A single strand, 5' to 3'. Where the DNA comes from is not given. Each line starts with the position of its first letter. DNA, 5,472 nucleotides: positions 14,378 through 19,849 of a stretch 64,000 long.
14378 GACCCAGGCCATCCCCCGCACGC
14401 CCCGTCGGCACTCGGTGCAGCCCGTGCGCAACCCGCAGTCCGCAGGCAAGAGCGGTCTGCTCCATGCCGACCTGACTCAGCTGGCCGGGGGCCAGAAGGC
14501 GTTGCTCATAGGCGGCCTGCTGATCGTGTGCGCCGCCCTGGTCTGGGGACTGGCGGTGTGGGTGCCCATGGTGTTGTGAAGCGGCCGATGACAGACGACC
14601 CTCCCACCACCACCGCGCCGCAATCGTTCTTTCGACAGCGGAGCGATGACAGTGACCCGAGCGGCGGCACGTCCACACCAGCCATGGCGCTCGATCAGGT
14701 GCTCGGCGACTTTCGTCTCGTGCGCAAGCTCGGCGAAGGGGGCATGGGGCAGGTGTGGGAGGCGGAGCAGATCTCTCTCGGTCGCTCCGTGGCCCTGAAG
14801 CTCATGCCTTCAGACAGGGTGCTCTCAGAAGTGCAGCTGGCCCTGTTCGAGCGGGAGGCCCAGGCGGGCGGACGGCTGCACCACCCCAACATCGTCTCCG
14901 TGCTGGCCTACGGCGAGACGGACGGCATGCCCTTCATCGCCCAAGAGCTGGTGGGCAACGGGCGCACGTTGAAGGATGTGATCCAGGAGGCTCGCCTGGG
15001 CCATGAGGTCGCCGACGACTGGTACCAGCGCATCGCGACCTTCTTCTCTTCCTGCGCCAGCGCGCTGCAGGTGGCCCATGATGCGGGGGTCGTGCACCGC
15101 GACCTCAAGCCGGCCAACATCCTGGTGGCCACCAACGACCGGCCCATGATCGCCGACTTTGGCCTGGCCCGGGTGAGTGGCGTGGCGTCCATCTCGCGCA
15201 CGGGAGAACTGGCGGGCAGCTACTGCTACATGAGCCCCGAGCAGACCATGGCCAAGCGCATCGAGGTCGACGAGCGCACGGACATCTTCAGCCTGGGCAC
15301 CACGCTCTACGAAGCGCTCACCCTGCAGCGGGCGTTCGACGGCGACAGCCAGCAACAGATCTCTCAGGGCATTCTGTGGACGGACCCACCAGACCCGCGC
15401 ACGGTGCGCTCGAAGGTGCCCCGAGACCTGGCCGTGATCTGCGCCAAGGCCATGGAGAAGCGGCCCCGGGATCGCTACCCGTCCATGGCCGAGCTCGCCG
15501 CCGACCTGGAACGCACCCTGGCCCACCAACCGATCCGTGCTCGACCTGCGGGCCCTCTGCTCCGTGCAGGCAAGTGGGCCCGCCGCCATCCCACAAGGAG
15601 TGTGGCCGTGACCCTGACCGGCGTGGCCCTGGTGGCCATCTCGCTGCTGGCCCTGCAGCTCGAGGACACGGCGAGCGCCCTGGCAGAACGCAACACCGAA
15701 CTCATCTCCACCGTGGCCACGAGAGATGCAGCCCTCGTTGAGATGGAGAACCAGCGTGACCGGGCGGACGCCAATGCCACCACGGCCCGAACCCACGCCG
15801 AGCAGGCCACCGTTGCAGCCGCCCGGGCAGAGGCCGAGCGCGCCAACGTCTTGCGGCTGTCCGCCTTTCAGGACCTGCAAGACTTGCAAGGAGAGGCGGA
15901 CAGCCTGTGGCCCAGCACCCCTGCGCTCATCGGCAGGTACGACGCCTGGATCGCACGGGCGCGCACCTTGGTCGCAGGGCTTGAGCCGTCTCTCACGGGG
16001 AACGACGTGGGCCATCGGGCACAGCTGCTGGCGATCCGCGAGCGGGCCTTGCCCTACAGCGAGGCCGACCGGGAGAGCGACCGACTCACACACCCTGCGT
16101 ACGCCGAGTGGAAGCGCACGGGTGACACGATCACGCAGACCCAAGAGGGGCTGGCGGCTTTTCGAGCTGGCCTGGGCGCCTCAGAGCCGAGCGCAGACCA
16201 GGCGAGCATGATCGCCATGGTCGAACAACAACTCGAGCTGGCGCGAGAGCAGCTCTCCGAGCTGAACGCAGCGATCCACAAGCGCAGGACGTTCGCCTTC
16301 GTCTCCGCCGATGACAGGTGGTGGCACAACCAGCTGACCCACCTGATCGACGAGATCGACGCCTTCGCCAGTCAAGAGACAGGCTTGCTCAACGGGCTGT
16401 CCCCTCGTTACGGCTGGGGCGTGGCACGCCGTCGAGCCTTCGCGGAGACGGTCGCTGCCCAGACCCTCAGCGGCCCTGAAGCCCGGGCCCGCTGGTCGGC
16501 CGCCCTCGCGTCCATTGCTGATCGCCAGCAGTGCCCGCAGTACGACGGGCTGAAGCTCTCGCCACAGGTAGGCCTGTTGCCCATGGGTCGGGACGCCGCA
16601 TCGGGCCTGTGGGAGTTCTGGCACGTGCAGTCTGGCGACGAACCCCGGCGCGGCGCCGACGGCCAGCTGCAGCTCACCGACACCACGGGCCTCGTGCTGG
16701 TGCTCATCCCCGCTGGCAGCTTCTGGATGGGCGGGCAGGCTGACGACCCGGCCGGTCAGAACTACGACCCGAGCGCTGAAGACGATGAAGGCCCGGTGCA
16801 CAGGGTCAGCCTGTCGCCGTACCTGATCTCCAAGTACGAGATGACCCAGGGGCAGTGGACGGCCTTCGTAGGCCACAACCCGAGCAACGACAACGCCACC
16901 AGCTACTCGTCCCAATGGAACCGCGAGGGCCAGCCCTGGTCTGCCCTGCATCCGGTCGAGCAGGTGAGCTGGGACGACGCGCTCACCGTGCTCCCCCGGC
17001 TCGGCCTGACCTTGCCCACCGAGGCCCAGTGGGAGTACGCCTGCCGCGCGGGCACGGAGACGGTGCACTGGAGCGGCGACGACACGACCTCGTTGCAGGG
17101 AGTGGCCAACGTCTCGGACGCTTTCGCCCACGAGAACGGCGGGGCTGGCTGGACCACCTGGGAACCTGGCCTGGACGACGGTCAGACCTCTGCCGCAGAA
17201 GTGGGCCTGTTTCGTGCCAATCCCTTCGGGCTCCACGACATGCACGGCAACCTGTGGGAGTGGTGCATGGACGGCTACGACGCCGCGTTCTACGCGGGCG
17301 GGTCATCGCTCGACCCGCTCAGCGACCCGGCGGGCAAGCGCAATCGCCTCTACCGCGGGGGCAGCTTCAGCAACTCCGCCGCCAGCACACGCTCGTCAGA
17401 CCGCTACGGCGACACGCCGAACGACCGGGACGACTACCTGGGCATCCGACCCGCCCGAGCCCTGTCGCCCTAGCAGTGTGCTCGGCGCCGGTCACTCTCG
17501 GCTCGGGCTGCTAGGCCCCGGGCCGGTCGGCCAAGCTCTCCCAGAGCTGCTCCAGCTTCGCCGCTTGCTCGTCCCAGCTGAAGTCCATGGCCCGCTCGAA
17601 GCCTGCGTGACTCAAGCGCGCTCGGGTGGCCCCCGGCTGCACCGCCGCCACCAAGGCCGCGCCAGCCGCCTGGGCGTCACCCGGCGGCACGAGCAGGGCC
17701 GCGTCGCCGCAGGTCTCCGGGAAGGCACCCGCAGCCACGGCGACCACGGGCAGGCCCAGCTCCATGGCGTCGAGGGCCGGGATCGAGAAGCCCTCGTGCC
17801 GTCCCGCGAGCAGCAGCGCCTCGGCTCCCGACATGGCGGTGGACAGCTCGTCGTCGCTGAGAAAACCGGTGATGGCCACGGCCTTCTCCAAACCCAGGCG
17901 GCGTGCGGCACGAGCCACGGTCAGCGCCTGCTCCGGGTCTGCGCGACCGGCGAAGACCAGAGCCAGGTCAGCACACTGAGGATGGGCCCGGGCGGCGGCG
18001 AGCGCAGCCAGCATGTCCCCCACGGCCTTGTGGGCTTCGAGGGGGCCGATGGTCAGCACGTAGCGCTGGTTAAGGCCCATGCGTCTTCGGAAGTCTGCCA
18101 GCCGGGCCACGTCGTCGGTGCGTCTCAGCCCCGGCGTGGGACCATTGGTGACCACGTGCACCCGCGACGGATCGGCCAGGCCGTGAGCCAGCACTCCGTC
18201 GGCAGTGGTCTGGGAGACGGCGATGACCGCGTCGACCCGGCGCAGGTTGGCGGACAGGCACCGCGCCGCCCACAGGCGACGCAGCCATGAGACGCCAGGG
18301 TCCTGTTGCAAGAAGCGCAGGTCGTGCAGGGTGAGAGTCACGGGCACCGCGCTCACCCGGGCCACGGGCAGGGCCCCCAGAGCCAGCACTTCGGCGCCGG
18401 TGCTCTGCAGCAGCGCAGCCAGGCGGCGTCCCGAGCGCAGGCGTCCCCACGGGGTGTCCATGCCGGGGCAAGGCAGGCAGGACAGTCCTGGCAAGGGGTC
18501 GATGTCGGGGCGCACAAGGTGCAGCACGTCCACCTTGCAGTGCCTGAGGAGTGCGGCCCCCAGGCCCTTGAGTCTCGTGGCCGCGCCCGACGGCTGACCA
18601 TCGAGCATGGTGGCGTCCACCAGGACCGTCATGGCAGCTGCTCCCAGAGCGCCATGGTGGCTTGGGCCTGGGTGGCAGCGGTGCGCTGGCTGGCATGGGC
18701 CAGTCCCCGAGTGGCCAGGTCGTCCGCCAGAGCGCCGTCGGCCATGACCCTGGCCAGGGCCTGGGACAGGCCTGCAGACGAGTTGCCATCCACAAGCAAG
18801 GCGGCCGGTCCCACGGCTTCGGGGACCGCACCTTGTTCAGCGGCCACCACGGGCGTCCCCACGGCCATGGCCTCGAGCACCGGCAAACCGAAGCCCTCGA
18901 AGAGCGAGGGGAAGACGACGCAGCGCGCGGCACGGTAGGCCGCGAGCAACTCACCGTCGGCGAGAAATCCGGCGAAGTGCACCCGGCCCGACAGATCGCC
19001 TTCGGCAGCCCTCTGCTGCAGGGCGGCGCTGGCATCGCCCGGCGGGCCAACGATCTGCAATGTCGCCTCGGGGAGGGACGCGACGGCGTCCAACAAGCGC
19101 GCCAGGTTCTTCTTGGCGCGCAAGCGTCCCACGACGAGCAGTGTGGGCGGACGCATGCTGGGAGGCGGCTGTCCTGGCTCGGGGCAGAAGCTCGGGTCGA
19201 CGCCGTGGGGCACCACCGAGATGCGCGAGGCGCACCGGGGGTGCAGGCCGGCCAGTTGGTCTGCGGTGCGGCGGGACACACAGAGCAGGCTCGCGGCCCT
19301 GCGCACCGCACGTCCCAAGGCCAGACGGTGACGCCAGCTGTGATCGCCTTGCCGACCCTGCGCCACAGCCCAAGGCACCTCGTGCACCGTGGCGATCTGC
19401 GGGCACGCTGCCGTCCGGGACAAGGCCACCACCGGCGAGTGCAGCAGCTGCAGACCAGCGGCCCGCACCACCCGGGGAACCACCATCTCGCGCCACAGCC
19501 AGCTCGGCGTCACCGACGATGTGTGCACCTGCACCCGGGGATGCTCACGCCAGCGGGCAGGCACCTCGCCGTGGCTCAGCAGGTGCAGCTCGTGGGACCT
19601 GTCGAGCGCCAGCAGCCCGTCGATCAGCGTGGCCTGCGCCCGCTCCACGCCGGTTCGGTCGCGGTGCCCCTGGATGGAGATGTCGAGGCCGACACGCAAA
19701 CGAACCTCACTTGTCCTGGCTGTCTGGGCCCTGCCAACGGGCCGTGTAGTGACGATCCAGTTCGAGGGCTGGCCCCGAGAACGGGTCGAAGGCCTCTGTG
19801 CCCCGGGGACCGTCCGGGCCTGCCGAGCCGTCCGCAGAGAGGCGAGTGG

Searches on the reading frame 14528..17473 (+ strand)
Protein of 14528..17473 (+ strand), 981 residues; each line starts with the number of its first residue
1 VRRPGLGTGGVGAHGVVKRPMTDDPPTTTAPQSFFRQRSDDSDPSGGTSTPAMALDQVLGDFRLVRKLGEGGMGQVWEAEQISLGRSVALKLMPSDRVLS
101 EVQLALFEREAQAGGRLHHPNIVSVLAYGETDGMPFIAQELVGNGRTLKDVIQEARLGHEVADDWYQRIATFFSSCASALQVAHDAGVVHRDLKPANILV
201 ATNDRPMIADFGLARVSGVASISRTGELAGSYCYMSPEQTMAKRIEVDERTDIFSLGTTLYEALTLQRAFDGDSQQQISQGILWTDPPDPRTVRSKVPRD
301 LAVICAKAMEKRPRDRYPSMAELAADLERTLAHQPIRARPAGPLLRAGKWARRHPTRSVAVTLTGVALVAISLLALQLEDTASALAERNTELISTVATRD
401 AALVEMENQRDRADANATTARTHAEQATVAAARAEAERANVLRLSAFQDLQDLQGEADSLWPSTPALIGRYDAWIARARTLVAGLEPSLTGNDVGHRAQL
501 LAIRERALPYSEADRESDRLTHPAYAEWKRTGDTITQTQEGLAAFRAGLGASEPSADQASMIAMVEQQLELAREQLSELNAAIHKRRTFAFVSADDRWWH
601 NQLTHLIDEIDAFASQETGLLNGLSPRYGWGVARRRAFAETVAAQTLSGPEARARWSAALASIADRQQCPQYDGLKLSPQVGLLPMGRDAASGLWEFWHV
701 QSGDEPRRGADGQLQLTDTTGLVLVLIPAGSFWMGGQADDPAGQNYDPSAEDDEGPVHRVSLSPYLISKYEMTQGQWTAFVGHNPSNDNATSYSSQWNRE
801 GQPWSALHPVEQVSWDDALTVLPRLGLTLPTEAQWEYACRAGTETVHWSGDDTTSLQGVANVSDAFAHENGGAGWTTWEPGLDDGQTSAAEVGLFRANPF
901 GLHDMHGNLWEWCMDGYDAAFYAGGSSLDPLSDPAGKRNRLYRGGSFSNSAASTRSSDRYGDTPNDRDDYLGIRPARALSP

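Call 56: search_protein_families(library=pfam, proteins=[window:14528-17473:+], max_evalue=0.001)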
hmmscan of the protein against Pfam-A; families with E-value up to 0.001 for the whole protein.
window:14528-17473:+ (981 aa): 4 families
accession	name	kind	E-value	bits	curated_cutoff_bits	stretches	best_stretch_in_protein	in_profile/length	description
PF03781.23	FGE-sulfatase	-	1.7e-44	152.9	23.3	1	724-977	5-255/255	Sulfatase-modifying factor enzyme 1-like domain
PF00069.31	Pkinase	-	1.4e-36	126.7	31.7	1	63-317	2-252/263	Protein kinase domain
PF07714.23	PK_Tyr_Ser-Thr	-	9.9e-27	94.3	23.1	1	63-326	2-257/258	Protein tyrosine and serine/threonine kinase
PF01636.29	APH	-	0.00021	21.6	23.2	1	148-216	128-199/239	Phosphotransferase enzyme family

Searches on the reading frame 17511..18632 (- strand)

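Call 56: search_protein_families(library=pfam, proteins=[window:17511-18632:-], max_evalue=0.001)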
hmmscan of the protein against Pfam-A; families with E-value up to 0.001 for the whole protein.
window:17511-18632:- (373 aa): 5 families
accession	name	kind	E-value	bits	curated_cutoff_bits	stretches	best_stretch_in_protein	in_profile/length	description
PF13692.12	Glyco_trans_1_4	-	1.7e-21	77.4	27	1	190-329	2-138/142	Glycosyl transferases group 1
PF00534.26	Glycos_transf_1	-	4e-21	75.7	26.4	1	188-345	14-170/172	Glycosyl transferases group 1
PF13439.12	Glyco_transf_4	-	4.9e-13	49.9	28.5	1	15-164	2-165/170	Glycosyltransferase Family 4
PF13579.12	Glyco_trans_4_4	-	5.1e-10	40.4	29.7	1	16-164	2-158/158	Glycosyl transferase 4-like domain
PF20706.3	GT4-conflict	-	1.2e-06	28.3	26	1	134-300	148-312/385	Family 4 Glycosyltransferase in conflict systems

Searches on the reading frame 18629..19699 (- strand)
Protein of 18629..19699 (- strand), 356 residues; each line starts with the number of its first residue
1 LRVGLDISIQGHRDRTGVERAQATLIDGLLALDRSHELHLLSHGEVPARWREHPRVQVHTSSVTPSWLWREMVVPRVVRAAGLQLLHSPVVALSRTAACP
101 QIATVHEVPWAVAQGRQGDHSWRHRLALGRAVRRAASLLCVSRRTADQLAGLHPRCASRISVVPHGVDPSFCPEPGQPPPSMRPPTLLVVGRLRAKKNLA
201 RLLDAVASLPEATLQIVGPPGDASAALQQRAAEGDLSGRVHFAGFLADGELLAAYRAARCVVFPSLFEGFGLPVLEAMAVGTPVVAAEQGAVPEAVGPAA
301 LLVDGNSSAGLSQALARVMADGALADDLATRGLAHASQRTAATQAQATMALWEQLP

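Call 56: search_protein_families(library=pfam, proteins=[window:18629-19699:-], max_evalue=0.001)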
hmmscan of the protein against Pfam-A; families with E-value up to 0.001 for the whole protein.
window:18629-19699:- (356 aa): 5 families
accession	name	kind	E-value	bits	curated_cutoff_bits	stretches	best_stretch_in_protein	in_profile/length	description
PF00534.26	Glycos_transf_1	-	5.1e-32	111.2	26.4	1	181-331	12-168/172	Glycosyl transferases group 1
PF13692.12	Glyco_trans_1_4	-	2.5e-29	102.8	27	1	185-321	2-142/142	Glycosyl transferases group 1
PF20706.3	GT4-conflict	-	1.8e-14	54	26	1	132-289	144-313/385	Family 4 Glycosyltransferase in conflict systems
PF13439.12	Glyco_transf_4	-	1.3e-10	42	28.5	1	17-170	3-169/170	Glycosyltransferase Family 4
PF13524.12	Glyco_trans_1_2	-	1.4e-08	35.2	25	1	200-339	3-132/144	Glycosyl transferase-like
